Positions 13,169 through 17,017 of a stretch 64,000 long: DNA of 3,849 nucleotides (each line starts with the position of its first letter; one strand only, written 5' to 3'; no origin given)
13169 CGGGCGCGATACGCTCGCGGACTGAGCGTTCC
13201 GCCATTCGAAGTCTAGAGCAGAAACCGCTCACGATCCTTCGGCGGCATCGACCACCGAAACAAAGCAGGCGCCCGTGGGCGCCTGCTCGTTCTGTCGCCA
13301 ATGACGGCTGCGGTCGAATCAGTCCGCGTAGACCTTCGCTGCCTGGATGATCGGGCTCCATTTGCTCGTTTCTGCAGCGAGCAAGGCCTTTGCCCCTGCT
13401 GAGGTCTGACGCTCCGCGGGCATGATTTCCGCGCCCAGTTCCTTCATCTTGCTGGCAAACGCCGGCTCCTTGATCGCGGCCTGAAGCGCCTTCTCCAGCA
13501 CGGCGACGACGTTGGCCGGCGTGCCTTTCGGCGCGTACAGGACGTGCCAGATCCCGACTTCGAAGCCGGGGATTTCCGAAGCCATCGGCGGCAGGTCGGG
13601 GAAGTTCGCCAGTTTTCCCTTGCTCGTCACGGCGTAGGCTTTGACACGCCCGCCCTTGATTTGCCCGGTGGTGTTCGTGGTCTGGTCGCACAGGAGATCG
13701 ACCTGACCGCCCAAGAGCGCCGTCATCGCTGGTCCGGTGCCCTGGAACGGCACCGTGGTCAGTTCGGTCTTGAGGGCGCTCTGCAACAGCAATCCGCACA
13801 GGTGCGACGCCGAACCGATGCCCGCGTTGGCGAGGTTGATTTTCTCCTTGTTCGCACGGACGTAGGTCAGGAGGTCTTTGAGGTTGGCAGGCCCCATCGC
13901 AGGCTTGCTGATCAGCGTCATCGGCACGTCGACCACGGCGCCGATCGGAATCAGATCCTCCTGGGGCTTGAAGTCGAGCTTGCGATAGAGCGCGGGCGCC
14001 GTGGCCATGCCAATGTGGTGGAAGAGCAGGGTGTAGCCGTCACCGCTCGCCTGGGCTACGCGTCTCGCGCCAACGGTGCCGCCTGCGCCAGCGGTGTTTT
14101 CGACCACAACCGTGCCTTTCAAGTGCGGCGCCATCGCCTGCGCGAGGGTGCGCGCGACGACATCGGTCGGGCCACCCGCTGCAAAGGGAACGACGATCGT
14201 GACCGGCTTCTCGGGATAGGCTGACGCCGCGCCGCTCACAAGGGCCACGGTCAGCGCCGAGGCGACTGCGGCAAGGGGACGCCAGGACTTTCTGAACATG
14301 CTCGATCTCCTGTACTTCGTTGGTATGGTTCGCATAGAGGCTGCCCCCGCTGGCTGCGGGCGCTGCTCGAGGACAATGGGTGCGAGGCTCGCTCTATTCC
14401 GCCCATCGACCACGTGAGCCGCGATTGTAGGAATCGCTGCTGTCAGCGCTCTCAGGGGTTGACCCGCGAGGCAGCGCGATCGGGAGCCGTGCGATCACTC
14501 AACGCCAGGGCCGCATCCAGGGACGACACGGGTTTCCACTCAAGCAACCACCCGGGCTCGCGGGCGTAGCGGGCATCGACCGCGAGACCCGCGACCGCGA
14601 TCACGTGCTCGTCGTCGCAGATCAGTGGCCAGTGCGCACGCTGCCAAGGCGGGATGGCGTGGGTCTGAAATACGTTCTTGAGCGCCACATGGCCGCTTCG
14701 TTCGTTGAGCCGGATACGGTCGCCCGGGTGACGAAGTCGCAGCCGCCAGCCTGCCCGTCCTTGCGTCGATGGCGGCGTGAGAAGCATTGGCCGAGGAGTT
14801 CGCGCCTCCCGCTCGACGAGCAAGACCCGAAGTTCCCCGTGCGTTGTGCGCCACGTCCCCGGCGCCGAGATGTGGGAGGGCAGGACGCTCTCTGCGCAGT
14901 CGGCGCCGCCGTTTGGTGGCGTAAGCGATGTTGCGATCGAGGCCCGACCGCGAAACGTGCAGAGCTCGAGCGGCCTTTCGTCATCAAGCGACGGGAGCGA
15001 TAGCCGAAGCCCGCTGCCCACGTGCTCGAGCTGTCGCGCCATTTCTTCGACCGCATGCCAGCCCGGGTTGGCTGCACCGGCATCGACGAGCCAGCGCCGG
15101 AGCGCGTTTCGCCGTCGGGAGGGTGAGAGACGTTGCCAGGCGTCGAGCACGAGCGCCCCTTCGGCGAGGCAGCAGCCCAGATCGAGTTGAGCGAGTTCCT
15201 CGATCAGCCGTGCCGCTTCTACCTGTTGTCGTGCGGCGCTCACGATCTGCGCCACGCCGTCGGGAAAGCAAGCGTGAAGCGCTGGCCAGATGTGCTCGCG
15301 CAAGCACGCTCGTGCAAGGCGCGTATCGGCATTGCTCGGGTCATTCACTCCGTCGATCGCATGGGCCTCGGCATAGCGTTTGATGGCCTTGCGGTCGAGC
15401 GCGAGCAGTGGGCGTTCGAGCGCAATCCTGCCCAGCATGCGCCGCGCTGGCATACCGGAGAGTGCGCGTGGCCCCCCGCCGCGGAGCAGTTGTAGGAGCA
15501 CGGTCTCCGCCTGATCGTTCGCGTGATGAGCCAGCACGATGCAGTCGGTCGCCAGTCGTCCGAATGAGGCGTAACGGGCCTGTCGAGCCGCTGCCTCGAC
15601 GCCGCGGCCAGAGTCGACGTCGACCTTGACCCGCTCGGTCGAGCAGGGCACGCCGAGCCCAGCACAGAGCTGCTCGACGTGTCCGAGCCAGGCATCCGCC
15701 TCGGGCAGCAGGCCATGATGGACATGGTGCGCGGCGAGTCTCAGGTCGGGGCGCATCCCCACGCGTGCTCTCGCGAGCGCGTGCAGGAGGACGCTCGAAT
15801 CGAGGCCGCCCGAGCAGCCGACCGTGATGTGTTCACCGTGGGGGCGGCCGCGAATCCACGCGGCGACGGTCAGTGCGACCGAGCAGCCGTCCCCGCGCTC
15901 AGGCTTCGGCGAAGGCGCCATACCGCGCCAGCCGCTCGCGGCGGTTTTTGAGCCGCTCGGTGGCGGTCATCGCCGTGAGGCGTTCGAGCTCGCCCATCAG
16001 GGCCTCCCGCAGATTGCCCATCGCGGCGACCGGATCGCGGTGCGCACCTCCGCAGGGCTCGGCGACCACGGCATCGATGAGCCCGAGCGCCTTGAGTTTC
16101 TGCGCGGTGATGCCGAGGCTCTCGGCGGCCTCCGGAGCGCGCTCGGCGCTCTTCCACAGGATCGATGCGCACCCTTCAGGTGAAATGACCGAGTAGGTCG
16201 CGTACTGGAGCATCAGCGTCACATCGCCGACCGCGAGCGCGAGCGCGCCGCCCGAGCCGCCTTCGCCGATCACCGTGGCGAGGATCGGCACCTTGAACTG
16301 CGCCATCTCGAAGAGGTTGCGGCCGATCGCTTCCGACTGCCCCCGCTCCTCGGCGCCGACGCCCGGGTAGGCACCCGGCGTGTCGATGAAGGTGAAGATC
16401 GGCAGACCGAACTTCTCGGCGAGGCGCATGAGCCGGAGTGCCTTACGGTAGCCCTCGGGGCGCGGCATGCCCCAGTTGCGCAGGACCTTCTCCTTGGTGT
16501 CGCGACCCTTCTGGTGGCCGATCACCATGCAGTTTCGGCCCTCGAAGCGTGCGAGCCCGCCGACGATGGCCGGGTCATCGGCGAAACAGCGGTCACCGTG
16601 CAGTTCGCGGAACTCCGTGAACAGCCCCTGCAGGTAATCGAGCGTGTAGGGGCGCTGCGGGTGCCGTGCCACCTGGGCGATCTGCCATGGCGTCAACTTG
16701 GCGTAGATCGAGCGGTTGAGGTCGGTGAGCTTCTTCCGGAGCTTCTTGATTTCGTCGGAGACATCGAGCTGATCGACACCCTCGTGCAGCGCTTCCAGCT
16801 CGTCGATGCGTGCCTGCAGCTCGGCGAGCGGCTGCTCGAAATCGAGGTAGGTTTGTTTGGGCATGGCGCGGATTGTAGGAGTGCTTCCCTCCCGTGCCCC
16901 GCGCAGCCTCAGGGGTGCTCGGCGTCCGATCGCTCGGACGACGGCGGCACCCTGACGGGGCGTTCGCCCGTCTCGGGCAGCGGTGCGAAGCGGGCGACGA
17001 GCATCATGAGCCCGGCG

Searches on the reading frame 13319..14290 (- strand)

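Call 31: search_protein_families(library=pfam, proteins=[window:13319-14290:-], max_evalue=0.01)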
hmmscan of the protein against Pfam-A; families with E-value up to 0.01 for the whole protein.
window:13319-14290:- (323 aa): 1 family
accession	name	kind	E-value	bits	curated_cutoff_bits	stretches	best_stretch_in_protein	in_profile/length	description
PF03401.19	TctC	-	4.8e-59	200.6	27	1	45-318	1-272/274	Tripartite tricarboxylate transporter family receptor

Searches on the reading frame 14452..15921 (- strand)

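Call 31: search_protein_families(library=pfam, proteins=[window:14452-15921:-], max_evalue=0.01)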
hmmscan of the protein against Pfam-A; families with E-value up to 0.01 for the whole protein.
window:14452-15921:- (489 aa): 3 families
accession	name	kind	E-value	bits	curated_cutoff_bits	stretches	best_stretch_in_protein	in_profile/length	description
PF01171.26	ATP_bind_3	-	3.1e-47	161.1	27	1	32-209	2-181/182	PP-loop family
PF11734.13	TilS_C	-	2.8e-20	71.9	22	1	393-462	2-74/74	TilS substrate C-terminal domain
PF09179.16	TilS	-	2.1e-07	31.5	21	1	258-326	2-65/67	TilS substrate binding domain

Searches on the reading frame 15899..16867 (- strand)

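Call 31: search_protein_families(library=pfam, proteins=[window:15899-16867:-], max_evalue=0.01)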
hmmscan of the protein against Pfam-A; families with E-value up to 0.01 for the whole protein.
window:15899-16867:- (322 aa): 2 families
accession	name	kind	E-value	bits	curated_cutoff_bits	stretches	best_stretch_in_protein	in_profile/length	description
PF03255.19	ACCA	-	8.5e-144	478.9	23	1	7-317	1-310/310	Acetyl co-enzyme A carboxylase carboxyltransferase-like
PF01039.27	Carboxyl_trans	-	1.2e-15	57.6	22.3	1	99-248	282-427/493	Carboxyl transferase domain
